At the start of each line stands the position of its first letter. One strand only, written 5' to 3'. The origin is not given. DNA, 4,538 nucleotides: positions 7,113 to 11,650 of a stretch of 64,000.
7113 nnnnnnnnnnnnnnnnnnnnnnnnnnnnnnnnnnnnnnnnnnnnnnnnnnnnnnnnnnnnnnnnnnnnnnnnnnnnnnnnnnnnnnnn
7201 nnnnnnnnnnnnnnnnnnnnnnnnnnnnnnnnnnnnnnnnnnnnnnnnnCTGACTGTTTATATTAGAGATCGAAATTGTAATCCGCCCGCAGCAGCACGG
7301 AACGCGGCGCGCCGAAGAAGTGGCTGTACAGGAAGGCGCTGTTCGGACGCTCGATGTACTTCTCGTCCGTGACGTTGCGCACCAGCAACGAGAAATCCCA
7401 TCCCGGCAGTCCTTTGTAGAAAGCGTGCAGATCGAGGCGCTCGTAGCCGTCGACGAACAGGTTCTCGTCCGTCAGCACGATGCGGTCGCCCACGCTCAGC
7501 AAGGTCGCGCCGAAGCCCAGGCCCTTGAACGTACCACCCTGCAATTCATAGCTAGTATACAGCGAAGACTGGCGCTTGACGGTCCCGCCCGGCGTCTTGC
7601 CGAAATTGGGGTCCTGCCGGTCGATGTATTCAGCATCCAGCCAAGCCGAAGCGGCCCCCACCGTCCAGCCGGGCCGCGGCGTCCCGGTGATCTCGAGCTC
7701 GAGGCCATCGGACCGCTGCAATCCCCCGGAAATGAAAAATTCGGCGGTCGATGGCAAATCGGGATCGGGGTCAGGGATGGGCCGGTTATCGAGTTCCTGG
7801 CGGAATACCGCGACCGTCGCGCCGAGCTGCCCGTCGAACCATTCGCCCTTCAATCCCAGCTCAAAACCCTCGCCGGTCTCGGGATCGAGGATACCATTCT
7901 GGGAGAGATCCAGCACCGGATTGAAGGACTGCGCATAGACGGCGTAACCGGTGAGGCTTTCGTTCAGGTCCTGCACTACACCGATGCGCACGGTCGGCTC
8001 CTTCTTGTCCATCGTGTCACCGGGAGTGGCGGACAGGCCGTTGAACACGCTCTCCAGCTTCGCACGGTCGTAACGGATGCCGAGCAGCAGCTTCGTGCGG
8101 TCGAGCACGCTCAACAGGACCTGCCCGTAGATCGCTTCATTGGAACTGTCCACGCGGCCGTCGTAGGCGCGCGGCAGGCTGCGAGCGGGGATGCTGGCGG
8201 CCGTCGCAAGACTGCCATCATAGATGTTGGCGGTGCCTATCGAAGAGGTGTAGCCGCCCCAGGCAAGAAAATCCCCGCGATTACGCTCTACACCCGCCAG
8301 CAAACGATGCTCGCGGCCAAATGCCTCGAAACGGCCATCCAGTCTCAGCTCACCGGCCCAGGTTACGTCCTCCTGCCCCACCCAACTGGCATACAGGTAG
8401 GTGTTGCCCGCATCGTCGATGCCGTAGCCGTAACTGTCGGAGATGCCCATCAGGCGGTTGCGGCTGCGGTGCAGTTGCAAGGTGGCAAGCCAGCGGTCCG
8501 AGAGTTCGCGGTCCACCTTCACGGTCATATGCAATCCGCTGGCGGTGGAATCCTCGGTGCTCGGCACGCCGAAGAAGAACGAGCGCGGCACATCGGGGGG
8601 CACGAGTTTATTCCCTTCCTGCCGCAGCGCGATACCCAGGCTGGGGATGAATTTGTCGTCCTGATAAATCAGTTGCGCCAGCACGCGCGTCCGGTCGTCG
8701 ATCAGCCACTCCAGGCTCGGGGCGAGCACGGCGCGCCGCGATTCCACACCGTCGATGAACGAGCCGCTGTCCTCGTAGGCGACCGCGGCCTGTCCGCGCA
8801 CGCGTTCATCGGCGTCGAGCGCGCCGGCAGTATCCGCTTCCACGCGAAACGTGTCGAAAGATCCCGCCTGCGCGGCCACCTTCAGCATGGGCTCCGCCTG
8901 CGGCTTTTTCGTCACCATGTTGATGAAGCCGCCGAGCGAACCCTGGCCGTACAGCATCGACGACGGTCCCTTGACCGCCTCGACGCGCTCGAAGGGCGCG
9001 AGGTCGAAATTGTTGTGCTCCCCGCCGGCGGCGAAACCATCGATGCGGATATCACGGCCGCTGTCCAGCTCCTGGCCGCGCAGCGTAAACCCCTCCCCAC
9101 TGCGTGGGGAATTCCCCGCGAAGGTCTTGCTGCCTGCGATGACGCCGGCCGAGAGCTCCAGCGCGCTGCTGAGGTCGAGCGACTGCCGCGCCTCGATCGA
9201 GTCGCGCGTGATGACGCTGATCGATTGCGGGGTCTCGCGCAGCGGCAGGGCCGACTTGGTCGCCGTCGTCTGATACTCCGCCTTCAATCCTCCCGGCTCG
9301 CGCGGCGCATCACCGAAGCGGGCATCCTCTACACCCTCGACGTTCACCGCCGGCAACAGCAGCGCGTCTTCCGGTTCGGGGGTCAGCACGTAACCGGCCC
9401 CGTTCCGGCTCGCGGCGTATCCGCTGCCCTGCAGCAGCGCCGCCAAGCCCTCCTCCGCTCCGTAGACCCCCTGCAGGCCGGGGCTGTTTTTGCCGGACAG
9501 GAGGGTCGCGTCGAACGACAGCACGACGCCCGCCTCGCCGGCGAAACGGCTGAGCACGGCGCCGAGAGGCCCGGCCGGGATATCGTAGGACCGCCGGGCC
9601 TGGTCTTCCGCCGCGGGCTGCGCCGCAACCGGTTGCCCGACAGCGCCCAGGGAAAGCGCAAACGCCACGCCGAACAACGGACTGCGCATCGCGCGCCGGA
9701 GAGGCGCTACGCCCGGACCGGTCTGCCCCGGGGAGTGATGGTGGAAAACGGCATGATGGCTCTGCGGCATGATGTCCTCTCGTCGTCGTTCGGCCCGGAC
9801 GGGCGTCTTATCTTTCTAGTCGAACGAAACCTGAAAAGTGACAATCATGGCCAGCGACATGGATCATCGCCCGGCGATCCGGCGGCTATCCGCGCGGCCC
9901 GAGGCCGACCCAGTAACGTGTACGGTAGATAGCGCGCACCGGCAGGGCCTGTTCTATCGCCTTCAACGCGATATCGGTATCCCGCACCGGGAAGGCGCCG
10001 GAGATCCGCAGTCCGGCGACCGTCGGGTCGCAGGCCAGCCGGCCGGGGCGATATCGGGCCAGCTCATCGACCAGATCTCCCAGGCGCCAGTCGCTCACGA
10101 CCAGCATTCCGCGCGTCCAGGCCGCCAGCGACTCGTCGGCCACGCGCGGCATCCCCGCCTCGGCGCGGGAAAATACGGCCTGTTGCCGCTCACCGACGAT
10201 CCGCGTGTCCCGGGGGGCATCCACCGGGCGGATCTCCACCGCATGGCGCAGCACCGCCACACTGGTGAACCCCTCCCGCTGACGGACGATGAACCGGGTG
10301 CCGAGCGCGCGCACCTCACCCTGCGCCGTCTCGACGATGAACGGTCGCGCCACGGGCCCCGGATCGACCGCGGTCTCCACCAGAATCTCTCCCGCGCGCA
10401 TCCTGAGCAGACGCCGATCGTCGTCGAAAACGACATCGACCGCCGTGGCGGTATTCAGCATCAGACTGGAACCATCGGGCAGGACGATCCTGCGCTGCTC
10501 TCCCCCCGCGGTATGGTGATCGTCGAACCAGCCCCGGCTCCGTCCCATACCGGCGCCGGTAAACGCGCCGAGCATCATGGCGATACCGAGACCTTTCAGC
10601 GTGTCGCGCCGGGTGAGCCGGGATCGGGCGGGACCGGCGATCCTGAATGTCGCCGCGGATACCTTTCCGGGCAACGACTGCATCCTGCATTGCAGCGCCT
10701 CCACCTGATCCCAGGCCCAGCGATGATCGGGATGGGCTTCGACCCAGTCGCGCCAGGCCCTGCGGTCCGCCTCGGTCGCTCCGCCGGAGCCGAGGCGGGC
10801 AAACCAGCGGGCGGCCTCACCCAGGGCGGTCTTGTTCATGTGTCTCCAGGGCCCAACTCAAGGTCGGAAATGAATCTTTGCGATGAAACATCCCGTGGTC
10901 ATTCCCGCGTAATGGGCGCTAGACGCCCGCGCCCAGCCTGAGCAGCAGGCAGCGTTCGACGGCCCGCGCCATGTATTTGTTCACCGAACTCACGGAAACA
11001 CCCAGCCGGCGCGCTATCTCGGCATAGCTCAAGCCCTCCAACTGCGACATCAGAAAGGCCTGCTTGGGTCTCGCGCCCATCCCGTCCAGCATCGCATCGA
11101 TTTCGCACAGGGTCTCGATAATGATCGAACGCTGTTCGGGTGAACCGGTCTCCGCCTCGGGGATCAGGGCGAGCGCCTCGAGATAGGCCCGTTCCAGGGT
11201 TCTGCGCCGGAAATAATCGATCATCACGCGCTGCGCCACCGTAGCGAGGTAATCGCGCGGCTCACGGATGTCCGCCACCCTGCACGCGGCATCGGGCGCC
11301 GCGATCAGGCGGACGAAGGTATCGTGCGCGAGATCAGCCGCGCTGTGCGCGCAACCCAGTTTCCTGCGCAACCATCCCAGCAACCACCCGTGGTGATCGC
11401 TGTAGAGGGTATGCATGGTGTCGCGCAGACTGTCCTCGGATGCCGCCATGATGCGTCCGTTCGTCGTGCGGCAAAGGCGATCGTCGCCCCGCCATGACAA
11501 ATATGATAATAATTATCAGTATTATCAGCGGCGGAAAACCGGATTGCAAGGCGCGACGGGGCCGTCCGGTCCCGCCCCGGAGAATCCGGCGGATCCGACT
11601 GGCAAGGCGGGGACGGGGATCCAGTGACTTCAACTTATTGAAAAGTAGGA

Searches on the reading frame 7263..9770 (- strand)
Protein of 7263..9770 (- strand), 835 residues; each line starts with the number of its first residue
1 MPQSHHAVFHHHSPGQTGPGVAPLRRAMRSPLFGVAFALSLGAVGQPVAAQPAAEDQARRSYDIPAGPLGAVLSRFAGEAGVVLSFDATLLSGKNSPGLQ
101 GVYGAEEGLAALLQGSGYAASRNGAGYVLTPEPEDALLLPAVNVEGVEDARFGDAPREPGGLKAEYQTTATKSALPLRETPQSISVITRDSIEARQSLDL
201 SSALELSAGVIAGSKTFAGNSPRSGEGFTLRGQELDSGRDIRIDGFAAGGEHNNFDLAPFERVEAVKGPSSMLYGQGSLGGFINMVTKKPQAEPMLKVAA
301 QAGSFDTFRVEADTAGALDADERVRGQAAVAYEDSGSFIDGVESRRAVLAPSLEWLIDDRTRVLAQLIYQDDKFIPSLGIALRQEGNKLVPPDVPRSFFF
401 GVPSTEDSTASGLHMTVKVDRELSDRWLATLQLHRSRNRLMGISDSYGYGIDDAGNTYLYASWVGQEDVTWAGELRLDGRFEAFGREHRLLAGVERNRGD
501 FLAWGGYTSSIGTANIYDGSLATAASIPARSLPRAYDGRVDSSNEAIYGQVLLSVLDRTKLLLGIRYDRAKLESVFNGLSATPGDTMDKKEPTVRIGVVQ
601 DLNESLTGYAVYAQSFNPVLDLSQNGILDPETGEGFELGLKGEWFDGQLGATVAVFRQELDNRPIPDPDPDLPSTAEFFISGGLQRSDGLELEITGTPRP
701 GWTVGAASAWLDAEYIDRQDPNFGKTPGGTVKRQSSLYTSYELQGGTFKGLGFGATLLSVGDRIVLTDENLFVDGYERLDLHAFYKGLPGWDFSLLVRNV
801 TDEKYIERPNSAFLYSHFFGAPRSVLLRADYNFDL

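Call 22: search_protein_families(library=pfam, proteins=[window:7263-9770:-], max_evalue=0.00001)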
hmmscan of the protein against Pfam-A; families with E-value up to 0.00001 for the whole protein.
window:7263-9770:- (835 aa): 3 families
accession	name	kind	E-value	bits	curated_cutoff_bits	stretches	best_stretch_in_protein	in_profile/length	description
PF00593.30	TonB_dep_Rec_b-barrel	-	1e-41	144.7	27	1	398-800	49-436/436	TonB dependent receptor-like, beta-barrel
PF07715.20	Plug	-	8.1e-19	68.6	23.9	1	177-281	2-106/107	TonB-dependent Receptor Plug Domain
PF07660.19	STN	-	3.8e-08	33.4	28.4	1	84-131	3-51/52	Secretin and TonB N terminus short domain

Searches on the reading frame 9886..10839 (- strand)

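Call 22: search_protein_families(library=pfam, proteins=[window:9886-10839:-], max_evalue=0.00001)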
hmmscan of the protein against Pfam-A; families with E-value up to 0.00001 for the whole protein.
window:9886-10839:- (317 aa): 2 families
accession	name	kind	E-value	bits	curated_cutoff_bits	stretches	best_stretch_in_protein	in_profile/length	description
PF04773.18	FecR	-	2.5e-20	73.1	24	1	106-202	1-97/97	FecR protein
PF16220.10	DUF4880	-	2.3e-15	56.6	25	1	8-49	2-43/43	Domain of unknown function (DUF4880)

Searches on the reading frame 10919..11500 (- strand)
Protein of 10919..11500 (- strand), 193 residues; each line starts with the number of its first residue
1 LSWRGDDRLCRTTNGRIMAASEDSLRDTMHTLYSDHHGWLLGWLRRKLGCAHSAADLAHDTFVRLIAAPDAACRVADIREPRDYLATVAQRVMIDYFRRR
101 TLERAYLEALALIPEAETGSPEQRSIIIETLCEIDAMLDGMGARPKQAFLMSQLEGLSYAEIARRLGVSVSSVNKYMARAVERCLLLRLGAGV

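Call 22: search_protein_families(library=pfam, proteins=[window:10919-11500:-], max_evalue=0.00001)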
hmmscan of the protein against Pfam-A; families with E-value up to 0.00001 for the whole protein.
window:10919-11500:- (193 aa): 3 families
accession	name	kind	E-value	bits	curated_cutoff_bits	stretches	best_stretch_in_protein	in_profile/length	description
PF08281.18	Sigma70_r4_2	-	5e-17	61.7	25.7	1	133-184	3-54/54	Sigma-70, region 4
PF04542.20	Sigma70_r2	-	2.9e-12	46.6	24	1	32-101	1-69/71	Sigma-70 region 2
PF04545.22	Sigma70_r4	-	3.1e-07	30.2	24.1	1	138-183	2-47/50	Sigma-70, region 4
